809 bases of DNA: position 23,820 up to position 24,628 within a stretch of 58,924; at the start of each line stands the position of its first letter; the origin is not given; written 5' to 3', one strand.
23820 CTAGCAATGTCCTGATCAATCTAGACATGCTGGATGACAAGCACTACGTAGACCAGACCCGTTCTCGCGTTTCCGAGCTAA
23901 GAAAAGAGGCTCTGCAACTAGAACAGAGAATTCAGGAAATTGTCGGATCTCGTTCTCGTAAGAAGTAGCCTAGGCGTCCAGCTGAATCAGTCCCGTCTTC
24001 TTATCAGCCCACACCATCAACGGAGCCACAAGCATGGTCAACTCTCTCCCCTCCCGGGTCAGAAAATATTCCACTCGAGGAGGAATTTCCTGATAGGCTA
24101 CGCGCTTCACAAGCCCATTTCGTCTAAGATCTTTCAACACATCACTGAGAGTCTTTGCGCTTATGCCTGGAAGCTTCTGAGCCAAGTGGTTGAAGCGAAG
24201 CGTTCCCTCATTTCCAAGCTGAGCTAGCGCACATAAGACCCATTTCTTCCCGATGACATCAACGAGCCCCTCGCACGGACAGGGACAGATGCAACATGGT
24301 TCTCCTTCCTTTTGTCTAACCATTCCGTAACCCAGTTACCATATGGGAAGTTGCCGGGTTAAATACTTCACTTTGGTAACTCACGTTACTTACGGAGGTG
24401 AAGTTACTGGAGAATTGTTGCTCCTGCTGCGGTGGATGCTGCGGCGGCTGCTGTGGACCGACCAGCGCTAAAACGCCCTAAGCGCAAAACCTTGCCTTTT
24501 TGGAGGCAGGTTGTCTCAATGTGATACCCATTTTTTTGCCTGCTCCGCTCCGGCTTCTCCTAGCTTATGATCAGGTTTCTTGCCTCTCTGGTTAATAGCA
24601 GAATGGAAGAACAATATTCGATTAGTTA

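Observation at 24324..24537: Unannotated poly-cysteine micropeptide divergent from an HxlR regulator, with its own SD, operator-like repeats and terminator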

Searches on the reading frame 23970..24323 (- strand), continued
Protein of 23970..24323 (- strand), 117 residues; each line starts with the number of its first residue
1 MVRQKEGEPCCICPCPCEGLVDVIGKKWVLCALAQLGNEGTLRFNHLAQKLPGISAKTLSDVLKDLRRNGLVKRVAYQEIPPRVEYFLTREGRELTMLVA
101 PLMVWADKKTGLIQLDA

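Call 28: find_encoding_contigs(protein=P0041, flank=4000, max_places=2)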
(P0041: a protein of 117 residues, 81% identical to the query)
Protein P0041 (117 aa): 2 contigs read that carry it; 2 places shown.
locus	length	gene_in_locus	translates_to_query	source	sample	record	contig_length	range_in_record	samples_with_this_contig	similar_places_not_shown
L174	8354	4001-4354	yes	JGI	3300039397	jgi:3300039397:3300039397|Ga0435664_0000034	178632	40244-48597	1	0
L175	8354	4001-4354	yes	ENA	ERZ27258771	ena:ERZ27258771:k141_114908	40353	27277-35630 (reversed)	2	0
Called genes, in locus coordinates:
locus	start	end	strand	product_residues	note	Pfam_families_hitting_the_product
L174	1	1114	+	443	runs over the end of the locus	-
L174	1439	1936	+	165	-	-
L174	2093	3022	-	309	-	PF00248:Aldo_ket_red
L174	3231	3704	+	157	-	-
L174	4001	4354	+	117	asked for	PF01638:HxlR, PF01047:MarR (faint)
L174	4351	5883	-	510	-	PF07837:FTCD_N, PF02971:FTCD, PF04961:FTCD_C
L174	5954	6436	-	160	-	PF00293:NUDIX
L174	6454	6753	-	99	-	PF01849:NAC (weak)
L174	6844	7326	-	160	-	PF14810:TGT_C2, PF01472:PUA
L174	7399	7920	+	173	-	PF01381:HTH_3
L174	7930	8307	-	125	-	PF12802:MarR_2, PF22381:Staph_reg_Sar_Rot (faint), PF01047:MarR, PF13463:HTH_27 (weak)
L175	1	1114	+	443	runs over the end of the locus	-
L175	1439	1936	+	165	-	-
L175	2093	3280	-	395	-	PF00248:Aldo_ket_red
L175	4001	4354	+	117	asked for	PF01638:HxlR, PF01047:MarR (faint)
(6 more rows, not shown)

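Call 29: find_encoding_contigs(protein=P0053, flank=4000, max_places=2)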
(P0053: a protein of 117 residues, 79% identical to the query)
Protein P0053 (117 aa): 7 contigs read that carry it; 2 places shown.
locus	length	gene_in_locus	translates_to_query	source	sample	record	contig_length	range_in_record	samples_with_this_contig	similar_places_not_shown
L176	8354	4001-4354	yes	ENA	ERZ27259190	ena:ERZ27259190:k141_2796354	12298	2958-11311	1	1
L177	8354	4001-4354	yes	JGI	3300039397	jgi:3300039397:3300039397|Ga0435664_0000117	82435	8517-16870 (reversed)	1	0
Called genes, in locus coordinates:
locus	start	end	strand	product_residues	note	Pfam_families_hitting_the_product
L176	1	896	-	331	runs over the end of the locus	PF01370:Epimerase, PF08338:DUF1731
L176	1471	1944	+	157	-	-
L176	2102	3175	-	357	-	PF00248:Aldo_ket_red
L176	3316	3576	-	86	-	-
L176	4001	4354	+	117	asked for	PF01638:HxlR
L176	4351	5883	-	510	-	PF07837:FTCD_N, PF02971:FTCD, PF04961:FTCD_C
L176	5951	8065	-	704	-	PF00496:SBP_bac_5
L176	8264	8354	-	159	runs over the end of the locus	PF00293:NUDIX, PF14815:NUDIX_4 (weak)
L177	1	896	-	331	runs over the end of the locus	PF01370:Epimerase, PF08338:DUF1731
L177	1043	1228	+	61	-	-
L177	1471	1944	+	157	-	-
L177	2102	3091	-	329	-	PF00248:Aldo_ket_red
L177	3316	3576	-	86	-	-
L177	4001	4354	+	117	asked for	PF01638:HxlR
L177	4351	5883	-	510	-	PF07837:FTCD_N, PF02971:FTCD, PF04961:FTCD_C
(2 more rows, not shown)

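Call 30: find_encoding_contigs(protein=P0086, flank=4000, max_places=3)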
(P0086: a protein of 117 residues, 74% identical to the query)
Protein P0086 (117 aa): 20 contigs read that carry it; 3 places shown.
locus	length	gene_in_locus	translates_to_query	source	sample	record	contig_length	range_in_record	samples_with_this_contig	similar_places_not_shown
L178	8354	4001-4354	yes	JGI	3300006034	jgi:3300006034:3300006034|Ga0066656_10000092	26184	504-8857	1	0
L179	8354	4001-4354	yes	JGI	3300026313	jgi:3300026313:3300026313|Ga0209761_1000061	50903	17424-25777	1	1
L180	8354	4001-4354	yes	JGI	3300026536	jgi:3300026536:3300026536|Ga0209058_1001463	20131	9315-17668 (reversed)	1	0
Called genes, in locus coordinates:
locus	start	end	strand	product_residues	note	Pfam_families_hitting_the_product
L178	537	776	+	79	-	-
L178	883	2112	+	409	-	PF02771:Acyl-CoA_dh_N, PF02770:Acyl-CoA_dh_M, PF00441:Acyl-CoA_dh_1, PF08028:Acyl-CoA_dh_2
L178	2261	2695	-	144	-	-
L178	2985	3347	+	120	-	PF14114:DUF4286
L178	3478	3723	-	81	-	-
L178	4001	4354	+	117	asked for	PF01638:HxlR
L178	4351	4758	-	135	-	-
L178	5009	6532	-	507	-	PF07837:FTCD_N, PF02971:FTCD, PF04961:FTCD_C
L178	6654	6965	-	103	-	-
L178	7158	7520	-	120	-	PF01849:NAC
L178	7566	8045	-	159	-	PF14810:TGT_C2, PF01472:PUA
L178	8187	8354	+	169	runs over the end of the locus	PF01381:HTH_3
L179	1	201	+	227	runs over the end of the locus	PF14528:LAGLIDADG_3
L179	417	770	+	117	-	PF00719:Pyrophosphatase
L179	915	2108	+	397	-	PF02771:Acyl-CoA_dh_N, PF02770:Acyl-CoA_dh_M, PF00441:Acyl-CoA_dh_1, PF08028:Acyl-CoA_dh_2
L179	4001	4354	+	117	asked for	PF01638:HxlR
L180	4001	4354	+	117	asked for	PF01638:HxlR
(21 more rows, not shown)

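Call 31: find_encoding_contigs(protein=P0089, flank=4000, max_places=2)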
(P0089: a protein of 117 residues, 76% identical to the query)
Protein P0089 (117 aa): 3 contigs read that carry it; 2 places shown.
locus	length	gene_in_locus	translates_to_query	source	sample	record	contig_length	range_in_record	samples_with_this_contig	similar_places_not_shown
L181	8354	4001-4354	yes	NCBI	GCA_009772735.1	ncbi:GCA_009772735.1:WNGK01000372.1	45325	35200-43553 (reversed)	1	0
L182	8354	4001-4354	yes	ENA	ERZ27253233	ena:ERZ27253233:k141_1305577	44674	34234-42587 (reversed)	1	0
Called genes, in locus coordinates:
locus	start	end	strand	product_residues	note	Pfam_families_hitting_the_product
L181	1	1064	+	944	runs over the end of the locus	?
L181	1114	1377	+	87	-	-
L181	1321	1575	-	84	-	-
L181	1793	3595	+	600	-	PF00404:Dockerin_1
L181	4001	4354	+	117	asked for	PF01638:HxlR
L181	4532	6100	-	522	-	PF07837:FTCD_N, PF02971:FTCD, PF04961:FTCD_C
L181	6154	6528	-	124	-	-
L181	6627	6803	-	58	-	-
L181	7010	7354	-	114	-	PF01849:NAC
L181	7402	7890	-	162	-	PF14810:TGT_C2, PF01472:PUA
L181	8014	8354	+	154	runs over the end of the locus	PF01381:HTH_3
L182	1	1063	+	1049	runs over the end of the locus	?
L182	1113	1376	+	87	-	-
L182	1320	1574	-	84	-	-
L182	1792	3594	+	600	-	PF00404:Dockerin_1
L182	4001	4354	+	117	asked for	PF01638:HxlR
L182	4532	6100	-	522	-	PF07837:FTCD_N, PF02971:FTCD, PF04961:FTCD_C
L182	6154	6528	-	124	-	-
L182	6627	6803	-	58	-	-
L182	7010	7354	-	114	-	PF01849:NAC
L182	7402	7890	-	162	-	PF14810:TGT_C2, PF01472:PUA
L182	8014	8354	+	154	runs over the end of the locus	PF01381:HTH_3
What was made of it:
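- In L181 and L182 no co-directional gene follows at all (call 31).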

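Call 32: find_encoding_contigs(protein=P0032, flank=4000, max_places=2)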
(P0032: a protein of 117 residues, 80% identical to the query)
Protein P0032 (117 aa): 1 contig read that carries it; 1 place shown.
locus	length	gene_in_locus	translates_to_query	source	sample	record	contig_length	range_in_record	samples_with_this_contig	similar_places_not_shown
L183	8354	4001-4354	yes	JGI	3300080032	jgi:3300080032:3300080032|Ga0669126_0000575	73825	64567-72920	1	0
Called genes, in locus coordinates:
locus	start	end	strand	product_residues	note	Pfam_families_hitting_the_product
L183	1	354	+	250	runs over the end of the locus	PF02353:CMAS (faint), PF13489:Methyltransf_23, PF13847:Methyltransf_31 (faint), PF08241:Methyltransf_11, PF08242:Methyltransf_12, PF13649:Methyltransf_25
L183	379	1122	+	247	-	PF01209:Ubie_methyltran (weak), PF13489:Methyltransf_23, PF07021:MetW (weak), PF13847:Methyltransf_31, PF08241:Methyltransf_11, PF08242:Methyltransf_12, PF13649:Methyltransf_25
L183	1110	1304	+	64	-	-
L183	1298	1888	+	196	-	PF06130:PTAC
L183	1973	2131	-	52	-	-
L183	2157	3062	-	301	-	PF00248:Aldo_ket_red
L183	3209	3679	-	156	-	-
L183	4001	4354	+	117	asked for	PF01638:HxlR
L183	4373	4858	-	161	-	-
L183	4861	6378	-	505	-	PF07837:FTCD_N, PF02971:FTCD, PF04961:FTCD_C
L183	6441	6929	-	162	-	PF00293:NUDIX, PF14815:NUDIX_4 (weak)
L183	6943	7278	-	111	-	PF01849:NAC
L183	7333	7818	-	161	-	PF14810:TGT_C2, PF01472:PUA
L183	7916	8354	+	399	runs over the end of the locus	PF07282:Cas12f1-like_TNB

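Call 47: search_solved_structures(query=window:23970-24323:-, max_evalue=0.00001, show_alignments=3)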
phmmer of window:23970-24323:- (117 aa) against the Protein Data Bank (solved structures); distinct sequences matched with E-value up to 0.00001: 13.
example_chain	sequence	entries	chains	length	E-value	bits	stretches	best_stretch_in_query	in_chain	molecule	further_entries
7bze_A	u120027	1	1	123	1e-16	64.3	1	15-116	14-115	HTH-type transcriptional activator HxlR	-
7bzd_A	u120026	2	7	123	2.2e-16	63.2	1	15-116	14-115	HTH-type transcriptional activator HxlR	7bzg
4a5m_A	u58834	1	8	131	3.3e-15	59.4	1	15-110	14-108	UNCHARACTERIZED HTH-TYPE TRANSCRIPTIONAL REGULATOR YYBR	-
2fsw_A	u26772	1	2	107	3.2e-14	56.2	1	14-99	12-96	PG_0823 protein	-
4a5n_A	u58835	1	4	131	4.6e-14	55.7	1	15-111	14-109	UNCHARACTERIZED HTH-TYPE TRANSCRIPTIONAL REGULATOR YYBR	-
9wvg_C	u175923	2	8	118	8.4e-14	54.9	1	12-107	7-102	Uncharacterized HTH-type transcriptional regulator YdzF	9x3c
2hzt_A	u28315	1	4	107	1.1e-13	54.5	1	18-107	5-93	Putative HTH-type transcriptional regulator ytcD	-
1yyv_A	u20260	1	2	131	1.2e-13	54.4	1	14-107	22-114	putative transcriptional regulator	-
1z7u_A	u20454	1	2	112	3e-13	53.1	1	22-107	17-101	hypothetical protein EF0647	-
7kd3_A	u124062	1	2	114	4e-12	49.5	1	14-106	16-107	Putative transcriptional regulator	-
5hs7_A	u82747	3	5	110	1.9e-11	47.2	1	13-108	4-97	HTH-type transcriptional regulator YodB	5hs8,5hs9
3df8_A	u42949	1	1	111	4.2e-10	42.9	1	12-105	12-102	possible HxlR family transcriptional factor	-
4hqm_A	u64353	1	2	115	8.9e-06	29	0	12-110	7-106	QsrR protein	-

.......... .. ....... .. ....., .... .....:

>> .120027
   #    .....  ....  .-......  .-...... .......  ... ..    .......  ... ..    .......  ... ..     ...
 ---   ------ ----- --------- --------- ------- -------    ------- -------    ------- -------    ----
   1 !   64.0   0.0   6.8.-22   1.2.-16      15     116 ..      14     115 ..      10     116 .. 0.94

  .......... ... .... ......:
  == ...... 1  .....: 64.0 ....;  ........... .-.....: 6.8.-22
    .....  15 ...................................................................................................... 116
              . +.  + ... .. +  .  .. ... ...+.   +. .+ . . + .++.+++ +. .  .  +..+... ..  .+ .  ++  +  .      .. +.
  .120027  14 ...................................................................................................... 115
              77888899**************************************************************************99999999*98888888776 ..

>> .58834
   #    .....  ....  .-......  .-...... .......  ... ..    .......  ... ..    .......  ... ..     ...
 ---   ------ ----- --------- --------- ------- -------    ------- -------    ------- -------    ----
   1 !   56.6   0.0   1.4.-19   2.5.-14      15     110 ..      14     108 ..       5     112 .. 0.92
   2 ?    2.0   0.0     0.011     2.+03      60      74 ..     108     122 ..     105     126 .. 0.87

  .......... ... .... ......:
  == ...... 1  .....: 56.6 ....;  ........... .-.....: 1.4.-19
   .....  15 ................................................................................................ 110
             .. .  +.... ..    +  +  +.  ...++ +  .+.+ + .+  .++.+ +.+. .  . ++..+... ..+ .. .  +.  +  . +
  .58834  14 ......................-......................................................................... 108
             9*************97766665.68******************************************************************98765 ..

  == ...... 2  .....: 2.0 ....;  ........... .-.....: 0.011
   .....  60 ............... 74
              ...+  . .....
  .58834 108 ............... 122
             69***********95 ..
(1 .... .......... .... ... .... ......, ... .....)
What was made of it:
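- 23970..24323 (-): hxlR: a 117-aa HxlR/DUF24-family winged-helix regulator with an N-terminal Cys cluster (C10, C11, C13, C15, C17) plus C31. C15 aligns with the N-terminal Cys of B. subtilis HxlR (7bze) and YybR (4a5m) (call 47).
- On HxlR/DUF24 transcription regulators (PF01638): PDB relatives HxlR, YybR, YodB and QsrR (call 47). C15-P16 aligns with the N-terminal Cys of B. subtilis HxlR and with the C-P of YybR (call 47).
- C15 aligns with the N-terminal Cys of solved HxlR and YybR (call 47). C15 aligns with the corresponding N-terminal Cys of solved HxlR and YybR (call 47).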

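Call 70: predict_structure(alignment_id=A1)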
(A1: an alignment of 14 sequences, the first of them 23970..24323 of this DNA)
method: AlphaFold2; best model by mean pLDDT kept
length: 117 residues; sequences in the alignment: 14
mean_pLDDT: 69.8   pTM: 0.61
mean pLDDT of the five models: 69.8, 65.2, 61.8, 47.3, 42.6
residues with pLDDT >= 90: 7; 70-90: 67; 50-70: 16; < 50: 27
segments of 3 or more residues with pLDDT < 50: 1-21, 112-117
pLDDT, mean of each block of 10 residues (from residue 1): 33 35 63 82 86 83 88 87 87 79 66 41
secondary structure, 60 per line:
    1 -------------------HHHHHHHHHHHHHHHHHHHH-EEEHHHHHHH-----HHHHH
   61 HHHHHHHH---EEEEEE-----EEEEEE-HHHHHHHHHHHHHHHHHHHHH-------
elements in order: H20-39 E41-43 H44-50 H56-68 E72-77 E83-88 H90-110
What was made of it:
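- The AF2 model leaves residues 1-21 (the Cys cluster) unmodelled, pLDDT below 50 (call 70).
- Tried and rejected: AF2 of the regulator did not model the Cys cluster (pLDDT below 50 for residues 1-21), so it gives no structural insight into the sensor (call 70).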

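Call 77: search_protein_families(library=pfam, alignment_id=A2, max_evalue=0.00001)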
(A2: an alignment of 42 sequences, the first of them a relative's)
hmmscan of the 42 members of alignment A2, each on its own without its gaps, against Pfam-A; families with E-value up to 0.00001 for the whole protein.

A. member 1, L014:3221-3622:- (134 aa): 0 families

B. families by the number of members that match (of 42 scanned): 54 families (the first 25 are shown)
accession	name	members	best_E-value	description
PF00005.33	ABC_tran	4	8.1e-35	ABC transporter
PF01061.29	ABC2_membrane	4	2.4e-23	ABC-2 type transporter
PF12698.13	ABC2_membrane_3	4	1.9e-15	ABC-2 family transporter protein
PF13304.12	AAA_21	4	3.5e-15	AAA domain, putative AbiEii toxin, Type IV TA system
PF02374.21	ArsA_ATPase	2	2e-149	Anion-transporting ATPase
PF13614.12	AAA_31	2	2.7e-23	AAA domain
PF01656.29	CbiA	2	6.6e-20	CobQ/CobB/MinD/ParA nucleotide binding domain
PF13641.12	Glyco_tranf_2_3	2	5.5e-19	Glycosyltransferase like family 2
PF10609.15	ParA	2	4.8e-16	NUBPL iron-transfer P-loop NTPase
PF13632.12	Glyco_trans_2_3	2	7.5e-14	Glycosyl transferase family group 2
PF04055.27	Radical_SAM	2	1.9e-13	Radical SAM superfamily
PF01583.26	APS_kinase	2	1.5e-08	Adenylylsulphate kinase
PF02040.21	ArsB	1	3.8e-104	Arsenical pump membrane protein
PF01931.24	NTPase_I-T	1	5.2e-55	Protein of unknown function DUF84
PF00122.25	E1-E2_ATPase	1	3.3e-48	E1-E2 ATPase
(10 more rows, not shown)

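Call 78: search_protein_families(library=pfam, proteins=[L030:1664-3562:-, L030:865-1506:-, L034:2494-3615:-, L034:3646-3924:-, L042:1921-3294:-, L042:3645-3932:-, L027:2502-3290:-, L035:1459-3918:-, L020:3193-3957:-, L029:3581-3856:-], max_evalue=0.00001)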
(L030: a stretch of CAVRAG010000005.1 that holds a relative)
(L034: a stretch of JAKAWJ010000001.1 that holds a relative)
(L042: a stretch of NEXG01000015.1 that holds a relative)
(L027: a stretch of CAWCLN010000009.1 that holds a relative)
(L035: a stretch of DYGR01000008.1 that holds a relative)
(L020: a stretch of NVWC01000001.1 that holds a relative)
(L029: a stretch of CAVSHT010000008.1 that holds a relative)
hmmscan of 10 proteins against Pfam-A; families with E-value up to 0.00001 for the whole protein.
L030:1664-3562:- (633 aa): 10 families
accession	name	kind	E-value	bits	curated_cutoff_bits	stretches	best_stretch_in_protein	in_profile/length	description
PF02374.21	ArsA_ATPase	-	2e-149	497.3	24.3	3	20-303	1-305/305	Anion-transporting ATPase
PF13614.12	AAA_31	-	2.7e-23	83.3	27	2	24-157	6-130/177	AAA domain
PF01656.29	CbiA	-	6.6e-20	71.8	25.4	2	24-185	3-54/125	CobQ/CobB/MinD/ParA nucleotide binding domain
PF10609.15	ParA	-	4.8e-16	59.4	27.1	0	23-57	7-41/246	NUBPL iron-transfer P-loop NTPase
PF00142.24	Fer4_NifH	-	7.6e-12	45.7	25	0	23-59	3-39/271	4Fe-4S iron sulfur cluster binding proteins, NifH/frxC family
PF03308.22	MeaB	-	1.6e-11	44.2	23.1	0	335-393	20-75/273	Methylmalonyl Co-A mutase-associated GTPase MeaB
PF20720.3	nSTAND3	-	1.1e-10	41.9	27.2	0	350-438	16-97/155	Novel STAND NTPase 3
PF01583.26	APS_kinase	-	1.5e-08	35.3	21.1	0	353-414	4-66/152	Adenylylsulphate kinase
PF25199.1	nSTAND_NTPase5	-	7.8e-08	32.7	34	0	5-63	26-85/145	Novel STAND NTPase 5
PF00448.28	SRP54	-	3.7e-07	30.4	22.7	0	22-57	3-38/196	SRP54-type protein, GTPase domain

L030:865-1506:- (214 aa): 1 family
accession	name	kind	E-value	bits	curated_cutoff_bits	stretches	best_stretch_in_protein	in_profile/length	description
PF02663.19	FmdE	-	2.4e-30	105.8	22.9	1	18-154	1-133/133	FmdE, Molybdenum formylmethanofuran dehydrogenase operon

L034:2494-3615:- (374 aa): 1 family
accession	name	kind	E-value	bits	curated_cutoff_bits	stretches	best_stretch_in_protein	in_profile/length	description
PF01758.21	SBF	-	4.1e-47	160.8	24.3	1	58-255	1-189/191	Sodium Bile acid symporter family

L034:3646-3924:- (93 aa): 1 family
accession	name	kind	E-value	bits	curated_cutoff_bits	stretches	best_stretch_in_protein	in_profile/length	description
PF10262.15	Rdx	-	1.2e-07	32.3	22.6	1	6-69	3-66/74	Rdx family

L042:1921-3294:- (458 aa): 2 families
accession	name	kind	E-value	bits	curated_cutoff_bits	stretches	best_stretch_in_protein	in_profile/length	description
PF02040.21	ArsB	-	3.8e-104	349.8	22.2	1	40-456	2-421/423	Arsenical pump membrane protein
PF03600.22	CitMHS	-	1.5e-42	146.3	31.9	1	53-400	8-336/336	Citrate transporter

L042:3645-3932:- (96 aa): 0 families

L027:2502-3290:- (263 aa): 1 family
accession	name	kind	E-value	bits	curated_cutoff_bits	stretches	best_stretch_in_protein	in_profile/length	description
PF01925.25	TauE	-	4.9e-43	147.9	32.6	1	18-257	3-237/237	Sulfite exporter TauE/SafE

L035:1459-3918:- (820 aa): 3 families
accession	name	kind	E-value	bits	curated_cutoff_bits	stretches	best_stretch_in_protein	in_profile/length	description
PF00122.25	E1-E2_ATPase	-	3.3e-48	164.1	28.1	1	234-418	2-180/181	E1-E2 ATPase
PF00702.32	Hydrolase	-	2.2e-37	129.7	26.4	1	435-652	1-191/191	haloacid dehalogenase-like hydrolase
PF00403.32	HMA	-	6.3e-25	87.8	24.8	2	757-814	1-58/62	Heavy-metal-associated domain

L020:3193-3957:- (255 aa): 1 family
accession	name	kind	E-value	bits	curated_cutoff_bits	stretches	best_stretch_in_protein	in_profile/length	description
PF20587.3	DUF6789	-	6.6e-06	26.7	27.1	0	124-242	24-138/144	Family of unknown function (DUF6789)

L029:3581-3856:- (92 aa): 5 families
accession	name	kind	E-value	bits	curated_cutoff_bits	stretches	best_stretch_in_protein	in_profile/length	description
PF01656.29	CbiA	-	3.2e-10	40.5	25.4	1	4-39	3-38/125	CobQ/CobB/MinD/ParA nucleotide binding domain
PF10609.15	ParA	-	1.6e-08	34.8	27.1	1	4-51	8-55/246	NUBPL iron-transfer P-loop NTPase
PF13614.12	AAA_31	-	4.6e-08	33.6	27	1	7-39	9-41/177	AAA domain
PF01583.26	APS_kinase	-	3.2e-07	31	21.1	1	3-56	5-58/152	Adenylylsulphate kinase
PF02374.21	ArsA_ATPase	-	2.5e-06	27.4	24.3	1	3-37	4-38/305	Anion-transporting ATPase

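Call 79: search_protein_families(library=ncbifam, proteins=[L034:3646-3924:-, L042:3645-3932:-, L034:2494-3615:-], max_evalue=0.001)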
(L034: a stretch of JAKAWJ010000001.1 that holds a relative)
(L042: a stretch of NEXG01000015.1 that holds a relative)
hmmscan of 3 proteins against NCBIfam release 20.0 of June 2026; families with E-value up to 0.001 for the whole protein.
L034:3646-3924:- (93 aa): 2 families
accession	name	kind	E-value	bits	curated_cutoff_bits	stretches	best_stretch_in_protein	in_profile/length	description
NF041051.1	SelTWH_Campy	equivalog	6.5e-12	45.5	88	1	6-72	2-66/70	SelT/SelW/SelH family (seleno)protein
TIGR02174.1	CXXU_selWTH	subfamily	1.3e-05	25.3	34.2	1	6-69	2-66/74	SelT/SelW/SelH family protein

L042:3645-3932:- (96 aa): 0 families

L034:2494-3615:- (374 aa): 1 family
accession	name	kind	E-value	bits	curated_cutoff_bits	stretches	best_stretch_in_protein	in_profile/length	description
TIGR00832.1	acr3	equivalog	2.2e-123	411.7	282.8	1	13-343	1-326/327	ACR3 family arsenite efflux transporter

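Call 84: search_protein_families(library=pfam, proteins=[L017:2809-3723:-, L017:2063-2815:-, L023:957-1940:-, L023:221-961:-, L024:2299-3222:-, L024:1508-2299:-, L025:2425-3435:-, L025:1667-2425:-, L037:2129-3265:-, L032:2879-3337:-], max_evalue=0.000001)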
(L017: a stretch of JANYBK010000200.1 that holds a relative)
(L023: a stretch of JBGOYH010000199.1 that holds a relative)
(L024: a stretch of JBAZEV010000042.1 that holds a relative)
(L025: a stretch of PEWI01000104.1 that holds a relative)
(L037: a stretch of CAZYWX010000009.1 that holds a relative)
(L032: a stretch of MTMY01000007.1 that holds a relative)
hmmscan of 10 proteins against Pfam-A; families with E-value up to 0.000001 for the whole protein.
L017:2809-3723:- (305 aa): 2 families
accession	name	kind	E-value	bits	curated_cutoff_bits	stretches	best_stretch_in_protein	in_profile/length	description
PF00005.33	ABC_tran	-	8.1e-35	120.8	25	1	19-163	1-137/137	ABC transporter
PF13304.12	AAA_21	-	2.1e-12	48.2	27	1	131-195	234-301/304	AAA domain, putative AbiEii toxin, Type IV TA system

L017:2063-2815:- (251 aa): 2 families
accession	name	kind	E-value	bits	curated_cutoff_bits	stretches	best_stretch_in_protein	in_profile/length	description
PF01061.29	ABC2_membrane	-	4e-18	66.2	26.9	1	13-211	3-208/211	ABC-2 type transporter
PF12698.13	ABC2_membrane_3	-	3.9e-10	39.8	31.6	1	56-239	164-345/347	ABC-2 family transporter protein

L023:957-1940:- (328 aa): 3 families
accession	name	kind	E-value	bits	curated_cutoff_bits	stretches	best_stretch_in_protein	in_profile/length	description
PF00005.33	ABC_tran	-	1.6e-32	113.4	25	1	24-166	3-137/137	ABC transporter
PF13304.12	AAA_21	-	3.5e-15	57.3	27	1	116-195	220-298/304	AAA domain, putative AbiEii toxin, Type IV TA system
PF13732.12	DrrA1-3_C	-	7.2e-08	33.5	27.4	1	221-306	3-80/81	ATP-binding protein DrrA1-3-like, C-terminal domain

L023:221-961:- (247 aa): 2 families
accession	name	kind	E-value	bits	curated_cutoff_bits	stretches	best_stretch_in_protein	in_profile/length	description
PF01061.29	ABC2_membrane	-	2.4e-23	83.2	26.9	1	33-209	28-208/211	ABC-2 type transporter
PF12698.13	ABC2_membrane_3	-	1.9e-15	57.3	31.6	1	55-239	163-346/347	ABC-2 family transporter protein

L024:2299-3222:- (308 aa): 2 families
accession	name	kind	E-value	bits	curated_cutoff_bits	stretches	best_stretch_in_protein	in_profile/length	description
PF00005.33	ABC_tran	-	7.2e-32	111.3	25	1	23-166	2-137/137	ABC transporter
PF13304.12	AAA_21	-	2.8e-14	54.3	27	1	113-195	220-298/304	AAA domain, putative AbiEii toxin, Type IV TA system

L024:1508-2299:- (264 aa): 1 family
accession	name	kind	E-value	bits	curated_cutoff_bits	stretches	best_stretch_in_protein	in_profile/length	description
PF01061.29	ABC2_membrane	-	2.6e-19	70.1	26.9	1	28-220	14-202/211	ABC-2 type transporter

L025:2425-3435:- (337 aa): 2 families
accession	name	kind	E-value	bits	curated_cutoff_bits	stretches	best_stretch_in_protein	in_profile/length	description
PF00005.33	ABC_tran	-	1.1e-31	110.7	25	1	23-166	2-137/137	ABC transporter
PF13304.12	AAA_21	-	2.8e-13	51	27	1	121-196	221-299/304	AAA domain, putative AbiEii toxin, Type IV TA system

L025:1667-2425:- (253 aa): 2 families
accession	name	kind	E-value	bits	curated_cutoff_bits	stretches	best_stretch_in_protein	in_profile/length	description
PF01061.29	ABC2_membrane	-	3.4e-22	79.5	26.9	1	17-214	4-208/211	ABC-2 type transporter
PF12698.13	ABC2_membrane_3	-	7.9e-14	51.9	31.6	1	68-243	172-346/347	ABC-2 family transporter protein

L037:2129-3265:- (379 aa): 0 families

L032:2879-3337:- (153 aa): 1 family
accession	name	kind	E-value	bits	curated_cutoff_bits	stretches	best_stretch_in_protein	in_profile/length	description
PF01467.32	CTP_transf_like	-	1.3e-21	77.7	21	1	10-143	2-132/133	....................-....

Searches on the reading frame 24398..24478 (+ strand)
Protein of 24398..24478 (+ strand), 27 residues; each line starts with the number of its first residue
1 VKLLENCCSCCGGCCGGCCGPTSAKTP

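Call 3: search_protein_families(library=ncbifam, proteins=[window:24398-24478:+], max_evalue=1)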
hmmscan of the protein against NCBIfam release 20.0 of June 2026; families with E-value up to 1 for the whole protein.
seq(27 aa): 0 families

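Call 4: search_protein_families(library=pfam, proteins=[window:24398-24478:+], max_evalue=1)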
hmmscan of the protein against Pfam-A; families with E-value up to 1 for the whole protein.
seq(27 aa): 1 family
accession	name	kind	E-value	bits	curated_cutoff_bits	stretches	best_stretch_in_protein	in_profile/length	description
PF19214.5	CoV_S2_C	-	0.13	13.1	27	1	6-20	7-22/42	Coronavirus spike glycoprotein S2, intravirion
